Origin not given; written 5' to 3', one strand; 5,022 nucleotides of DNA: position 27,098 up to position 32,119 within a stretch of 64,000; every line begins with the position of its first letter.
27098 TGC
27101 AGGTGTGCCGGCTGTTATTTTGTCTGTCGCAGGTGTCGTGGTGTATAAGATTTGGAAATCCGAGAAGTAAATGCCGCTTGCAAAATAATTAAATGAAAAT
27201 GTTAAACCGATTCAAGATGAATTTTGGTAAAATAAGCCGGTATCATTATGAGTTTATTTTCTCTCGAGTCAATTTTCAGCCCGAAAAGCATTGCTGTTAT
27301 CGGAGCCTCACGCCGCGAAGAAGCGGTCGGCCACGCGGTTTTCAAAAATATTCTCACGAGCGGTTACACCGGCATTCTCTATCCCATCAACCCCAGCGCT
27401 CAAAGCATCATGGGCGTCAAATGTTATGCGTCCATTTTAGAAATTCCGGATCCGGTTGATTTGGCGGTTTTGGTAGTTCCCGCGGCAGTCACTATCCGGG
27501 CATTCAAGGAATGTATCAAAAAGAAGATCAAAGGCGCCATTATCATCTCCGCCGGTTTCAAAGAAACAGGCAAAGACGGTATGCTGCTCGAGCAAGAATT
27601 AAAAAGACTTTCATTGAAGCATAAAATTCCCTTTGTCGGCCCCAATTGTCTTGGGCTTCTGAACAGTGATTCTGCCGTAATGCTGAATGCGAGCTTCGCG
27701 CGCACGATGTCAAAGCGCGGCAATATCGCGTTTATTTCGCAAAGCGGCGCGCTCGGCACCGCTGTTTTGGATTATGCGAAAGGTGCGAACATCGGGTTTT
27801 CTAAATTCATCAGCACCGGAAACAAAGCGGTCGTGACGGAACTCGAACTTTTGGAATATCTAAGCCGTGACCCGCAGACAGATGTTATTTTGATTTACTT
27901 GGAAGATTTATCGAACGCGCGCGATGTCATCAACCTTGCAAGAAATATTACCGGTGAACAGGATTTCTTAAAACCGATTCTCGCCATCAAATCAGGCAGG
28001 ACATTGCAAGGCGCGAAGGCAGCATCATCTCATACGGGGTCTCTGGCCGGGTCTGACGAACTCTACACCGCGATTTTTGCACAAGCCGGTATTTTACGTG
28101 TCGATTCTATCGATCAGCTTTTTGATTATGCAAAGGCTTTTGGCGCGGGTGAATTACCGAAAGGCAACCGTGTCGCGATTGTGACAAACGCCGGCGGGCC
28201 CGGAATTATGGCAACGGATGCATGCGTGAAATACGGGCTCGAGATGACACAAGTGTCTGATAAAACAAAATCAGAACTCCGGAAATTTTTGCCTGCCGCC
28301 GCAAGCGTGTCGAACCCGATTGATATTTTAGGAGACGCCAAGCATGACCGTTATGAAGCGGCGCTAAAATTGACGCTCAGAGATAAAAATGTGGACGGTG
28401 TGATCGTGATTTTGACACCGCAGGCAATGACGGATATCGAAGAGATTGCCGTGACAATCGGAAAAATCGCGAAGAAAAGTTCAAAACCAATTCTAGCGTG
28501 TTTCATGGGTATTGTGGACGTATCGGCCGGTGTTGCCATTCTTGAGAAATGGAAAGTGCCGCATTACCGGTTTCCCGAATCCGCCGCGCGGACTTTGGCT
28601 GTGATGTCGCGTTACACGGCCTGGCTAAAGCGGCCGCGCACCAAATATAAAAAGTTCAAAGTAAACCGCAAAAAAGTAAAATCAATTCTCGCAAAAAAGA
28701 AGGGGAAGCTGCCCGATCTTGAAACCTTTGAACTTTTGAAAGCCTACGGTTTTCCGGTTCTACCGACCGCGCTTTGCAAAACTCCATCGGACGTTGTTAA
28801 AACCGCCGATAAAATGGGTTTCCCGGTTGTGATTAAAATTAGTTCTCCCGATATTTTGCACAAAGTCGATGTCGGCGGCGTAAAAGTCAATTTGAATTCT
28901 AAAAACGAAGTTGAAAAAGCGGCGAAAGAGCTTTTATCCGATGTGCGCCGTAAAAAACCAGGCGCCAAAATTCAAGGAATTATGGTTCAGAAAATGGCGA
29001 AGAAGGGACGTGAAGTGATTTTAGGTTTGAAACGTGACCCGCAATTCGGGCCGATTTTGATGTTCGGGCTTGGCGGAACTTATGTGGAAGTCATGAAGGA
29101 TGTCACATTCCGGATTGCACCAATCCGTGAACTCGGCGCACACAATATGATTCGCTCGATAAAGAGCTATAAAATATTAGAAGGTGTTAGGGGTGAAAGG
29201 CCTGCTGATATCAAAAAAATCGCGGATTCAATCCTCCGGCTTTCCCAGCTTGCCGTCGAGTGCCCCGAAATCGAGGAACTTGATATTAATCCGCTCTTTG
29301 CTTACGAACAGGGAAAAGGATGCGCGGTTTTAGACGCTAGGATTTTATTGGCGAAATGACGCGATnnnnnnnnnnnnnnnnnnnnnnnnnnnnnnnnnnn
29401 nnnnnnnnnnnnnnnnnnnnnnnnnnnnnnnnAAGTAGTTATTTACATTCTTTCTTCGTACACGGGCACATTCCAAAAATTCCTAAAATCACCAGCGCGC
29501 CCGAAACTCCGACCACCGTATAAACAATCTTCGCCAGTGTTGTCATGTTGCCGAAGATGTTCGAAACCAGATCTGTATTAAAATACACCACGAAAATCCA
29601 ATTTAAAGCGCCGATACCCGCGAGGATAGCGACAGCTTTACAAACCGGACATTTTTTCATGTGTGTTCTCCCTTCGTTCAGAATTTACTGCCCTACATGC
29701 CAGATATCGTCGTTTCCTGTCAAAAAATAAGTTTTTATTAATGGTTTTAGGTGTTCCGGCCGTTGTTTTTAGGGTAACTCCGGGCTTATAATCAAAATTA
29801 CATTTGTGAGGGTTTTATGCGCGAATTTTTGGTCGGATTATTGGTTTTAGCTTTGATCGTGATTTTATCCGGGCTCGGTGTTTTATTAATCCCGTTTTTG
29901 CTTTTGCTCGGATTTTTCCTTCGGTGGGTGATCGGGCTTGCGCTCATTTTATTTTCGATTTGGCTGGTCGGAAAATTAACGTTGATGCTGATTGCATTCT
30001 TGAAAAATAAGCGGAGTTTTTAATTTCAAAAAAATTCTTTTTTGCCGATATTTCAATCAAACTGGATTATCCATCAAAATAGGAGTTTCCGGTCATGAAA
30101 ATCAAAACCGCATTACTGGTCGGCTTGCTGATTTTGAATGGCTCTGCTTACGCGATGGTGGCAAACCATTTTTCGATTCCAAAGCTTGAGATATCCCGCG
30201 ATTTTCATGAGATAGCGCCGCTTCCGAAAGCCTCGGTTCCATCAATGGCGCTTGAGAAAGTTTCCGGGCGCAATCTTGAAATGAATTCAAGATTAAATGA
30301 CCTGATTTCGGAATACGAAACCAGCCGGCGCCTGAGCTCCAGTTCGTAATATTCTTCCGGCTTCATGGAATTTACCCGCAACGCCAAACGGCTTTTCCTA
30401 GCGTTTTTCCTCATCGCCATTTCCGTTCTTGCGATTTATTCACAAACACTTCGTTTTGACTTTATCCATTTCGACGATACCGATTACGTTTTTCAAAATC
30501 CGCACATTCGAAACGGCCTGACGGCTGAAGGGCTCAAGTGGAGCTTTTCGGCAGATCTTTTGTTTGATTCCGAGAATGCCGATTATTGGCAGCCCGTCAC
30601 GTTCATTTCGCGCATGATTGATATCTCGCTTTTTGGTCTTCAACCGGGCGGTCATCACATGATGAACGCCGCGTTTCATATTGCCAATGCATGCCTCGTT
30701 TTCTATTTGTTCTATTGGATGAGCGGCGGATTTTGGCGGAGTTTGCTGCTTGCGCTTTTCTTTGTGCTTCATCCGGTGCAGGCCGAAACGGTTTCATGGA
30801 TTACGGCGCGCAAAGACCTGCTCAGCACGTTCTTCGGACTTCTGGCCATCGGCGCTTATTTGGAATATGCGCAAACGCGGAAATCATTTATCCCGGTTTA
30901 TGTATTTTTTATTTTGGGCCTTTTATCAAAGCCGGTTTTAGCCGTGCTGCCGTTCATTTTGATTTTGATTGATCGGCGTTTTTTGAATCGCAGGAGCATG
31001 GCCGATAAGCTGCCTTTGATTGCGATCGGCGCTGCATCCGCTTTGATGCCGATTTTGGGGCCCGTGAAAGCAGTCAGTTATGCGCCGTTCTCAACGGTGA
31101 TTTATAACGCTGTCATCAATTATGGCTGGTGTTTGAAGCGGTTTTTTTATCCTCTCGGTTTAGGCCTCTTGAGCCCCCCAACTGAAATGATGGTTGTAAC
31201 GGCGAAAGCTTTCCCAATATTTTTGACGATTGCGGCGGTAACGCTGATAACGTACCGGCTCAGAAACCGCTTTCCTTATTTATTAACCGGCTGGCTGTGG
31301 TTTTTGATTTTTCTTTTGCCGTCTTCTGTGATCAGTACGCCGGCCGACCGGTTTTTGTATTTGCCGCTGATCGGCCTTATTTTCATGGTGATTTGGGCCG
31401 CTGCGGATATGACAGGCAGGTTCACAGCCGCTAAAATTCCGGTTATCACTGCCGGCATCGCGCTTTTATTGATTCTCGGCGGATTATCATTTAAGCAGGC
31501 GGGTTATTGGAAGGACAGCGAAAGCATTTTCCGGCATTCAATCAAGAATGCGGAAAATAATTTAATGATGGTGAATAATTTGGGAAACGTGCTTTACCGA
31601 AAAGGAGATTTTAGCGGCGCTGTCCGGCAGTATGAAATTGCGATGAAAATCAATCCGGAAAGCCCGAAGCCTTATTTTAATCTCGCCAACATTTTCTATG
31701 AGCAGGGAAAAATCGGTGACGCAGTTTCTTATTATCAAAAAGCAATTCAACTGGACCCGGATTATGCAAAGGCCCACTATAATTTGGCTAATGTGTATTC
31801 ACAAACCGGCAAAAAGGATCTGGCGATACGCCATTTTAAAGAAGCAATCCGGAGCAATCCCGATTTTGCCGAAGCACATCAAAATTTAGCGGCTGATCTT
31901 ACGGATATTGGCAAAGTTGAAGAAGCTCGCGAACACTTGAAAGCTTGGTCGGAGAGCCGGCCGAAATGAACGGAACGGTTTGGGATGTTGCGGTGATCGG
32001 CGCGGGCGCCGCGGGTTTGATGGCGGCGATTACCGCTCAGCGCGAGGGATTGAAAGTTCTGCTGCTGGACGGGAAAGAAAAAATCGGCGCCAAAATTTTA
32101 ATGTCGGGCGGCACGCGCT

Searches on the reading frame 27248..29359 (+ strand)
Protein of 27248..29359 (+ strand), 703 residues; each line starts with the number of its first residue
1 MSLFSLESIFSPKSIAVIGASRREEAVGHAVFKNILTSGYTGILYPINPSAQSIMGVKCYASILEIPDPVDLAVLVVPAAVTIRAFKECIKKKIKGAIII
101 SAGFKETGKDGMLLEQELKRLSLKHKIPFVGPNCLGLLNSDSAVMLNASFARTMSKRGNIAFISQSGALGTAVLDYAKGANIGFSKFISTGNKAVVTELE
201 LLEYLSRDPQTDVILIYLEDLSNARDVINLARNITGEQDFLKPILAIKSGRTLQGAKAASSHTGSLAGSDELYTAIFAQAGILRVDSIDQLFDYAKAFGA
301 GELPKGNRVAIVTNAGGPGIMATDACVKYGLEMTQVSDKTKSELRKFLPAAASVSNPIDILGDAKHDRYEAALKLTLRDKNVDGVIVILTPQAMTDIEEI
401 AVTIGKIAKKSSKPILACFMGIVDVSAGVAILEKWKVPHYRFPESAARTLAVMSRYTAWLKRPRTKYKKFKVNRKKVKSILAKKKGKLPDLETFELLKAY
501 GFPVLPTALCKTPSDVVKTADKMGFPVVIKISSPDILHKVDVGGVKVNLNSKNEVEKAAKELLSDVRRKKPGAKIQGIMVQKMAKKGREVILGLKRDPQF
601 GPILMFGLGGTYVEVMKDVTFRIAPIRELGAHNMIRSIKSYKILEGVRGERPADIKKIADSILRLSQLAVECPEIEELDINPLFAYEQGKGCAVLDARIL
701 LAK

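Call 87: search_protein_families(library=pfam, proteins=[window:27248-29359:+], max_evalue=0.001)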
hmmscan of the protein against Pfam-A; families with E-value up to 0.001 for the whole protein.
window:27248-29359:+ (703 aa): 6 families
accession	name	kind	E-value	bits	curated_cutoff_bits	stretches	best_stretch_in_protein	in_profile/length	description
PF13549.11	ATP-grasp_5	-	6.7e-87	290.9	27.6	1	480-700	2-220/221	ATP-grasp domain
PF13607.11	Succ_CoA_lig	-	6.6e-52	175.4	27.4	1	157-298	1-138/138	Succinyl-CoA ligase like flavodoxin domain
PF13380.12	CoA_binding_2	-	2.2e-23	83.3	22.8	1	13-138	1-114/116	CoA binding domain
PF19045.5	Ligase_CoA_2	-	1.4e-16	61.4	23.7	1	309-459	1-154/162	Ligase-CoA domain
PF02629.25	CoA_binding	-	3.3e-16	60.3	22.3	1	11-103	2-97/97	CoA binding domain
PF08442.15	ATP-grasp_2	-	7.9e-09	35.9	29.5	1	493-684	7-201/202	ATP-grasp domain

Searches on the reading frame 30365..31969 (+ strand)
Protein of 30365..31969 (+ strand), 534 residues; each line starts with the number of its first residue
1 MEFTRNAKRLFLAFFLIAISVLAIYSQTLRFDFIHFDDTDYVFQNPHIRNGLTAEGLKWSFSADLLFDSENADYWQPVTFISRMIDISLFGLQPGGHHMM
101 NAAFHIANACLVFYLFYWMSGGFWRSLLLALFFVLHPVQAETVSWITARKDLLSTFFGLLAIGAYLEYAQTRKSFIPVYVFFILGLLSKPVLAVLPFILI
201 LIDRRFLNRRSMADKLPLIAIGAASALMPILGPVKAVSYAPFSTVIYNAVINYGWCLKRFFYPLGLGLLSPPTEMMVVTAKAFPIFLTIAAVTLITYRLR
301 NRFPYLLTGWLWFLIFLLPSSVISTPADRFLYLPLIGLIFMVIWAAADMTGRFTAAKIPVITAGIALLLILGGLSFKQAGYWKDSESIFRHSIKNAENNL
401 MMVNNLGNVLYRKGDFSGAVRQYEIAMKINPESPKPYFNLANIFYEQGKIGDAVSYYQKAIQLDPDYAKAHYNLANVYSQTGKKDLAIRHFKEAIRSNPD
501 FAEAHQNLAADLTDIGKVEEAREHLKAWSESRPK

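Call 87: search_protein_families(library=pfam, proteins=[window:30365-31969:+], max_evalue=0.001)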
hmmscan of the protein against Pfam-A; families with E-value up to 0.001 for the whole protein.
window:30365-31969:+ (534 aa): 20 families
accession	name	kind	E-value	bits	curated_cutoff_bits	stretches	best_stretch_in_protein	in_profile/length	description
PF13414.12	TPR_11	-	7.4e-29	99.6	26.8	3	441-482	1-42/42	TPR repeat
PF07719.23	TPR_2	-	3.1e-28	95.9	27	3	435-467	2-34/34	Tetratricopeptide repeat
PF00515.34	TPR_1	-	3.3e-28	96.8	27.8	2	435-467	2-34/34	Tetratricopeptide repeat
PF13431.12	TPR_17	-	6.4e-21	73.3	24.4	1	456-488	1-33/34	Tetratricopeptide repeat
PF14559.12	TPR_19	-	5e-19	68.8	25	2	445-488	2-45/68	Tetratricopeptide repeat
PF13181.12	TPR_8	-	8.9e-19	66.4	25.7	2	468-500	1-33/34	Tetratricopeptide repeat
PF13432.12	TPR_16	-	1.7e-17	63.9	32.7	2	405-467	2-64/65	Tetratricopeptide repeat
PF13424.12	TPR_12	-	2e-16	60.4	30.1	2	438-496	7-73/77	Tetratricopeptide repeat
PF13428.12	TPR_14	-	5.6e-15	54.8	23.5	2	437-476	4-43/44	Tetratricopeptide repeat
PF13374.12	TPR_10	-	4.8e-14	52.3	27.5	0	404-427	6-29/42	Tetratricopeptide repeat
PF13176.12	TPR_7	-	3e-13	49.1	27.9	0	470-499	1-32/36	Tetratricopeptide repeat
PF13174.12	TPR_6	-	3e-09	37.3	26.3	0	437-466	3-32/33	Tetratricopeptide repeat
PF24575.1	TPR_Slam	-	1.6e-08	35.3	35.2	0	441-479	54-92/104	Surface lipoprotein assembly modifier, N-terminal TPR repeats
PF10373.15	EST1_DNA_bind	-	3.1e-07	30.7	22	1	453-523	1-71/282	Est1 DNA/RNA binding domain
PF12895.13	ANAPC3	-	1.1e-06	29.3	27.2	1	447-526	2-80/82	Anaphase-promoting complex, cyclosome, subunit 3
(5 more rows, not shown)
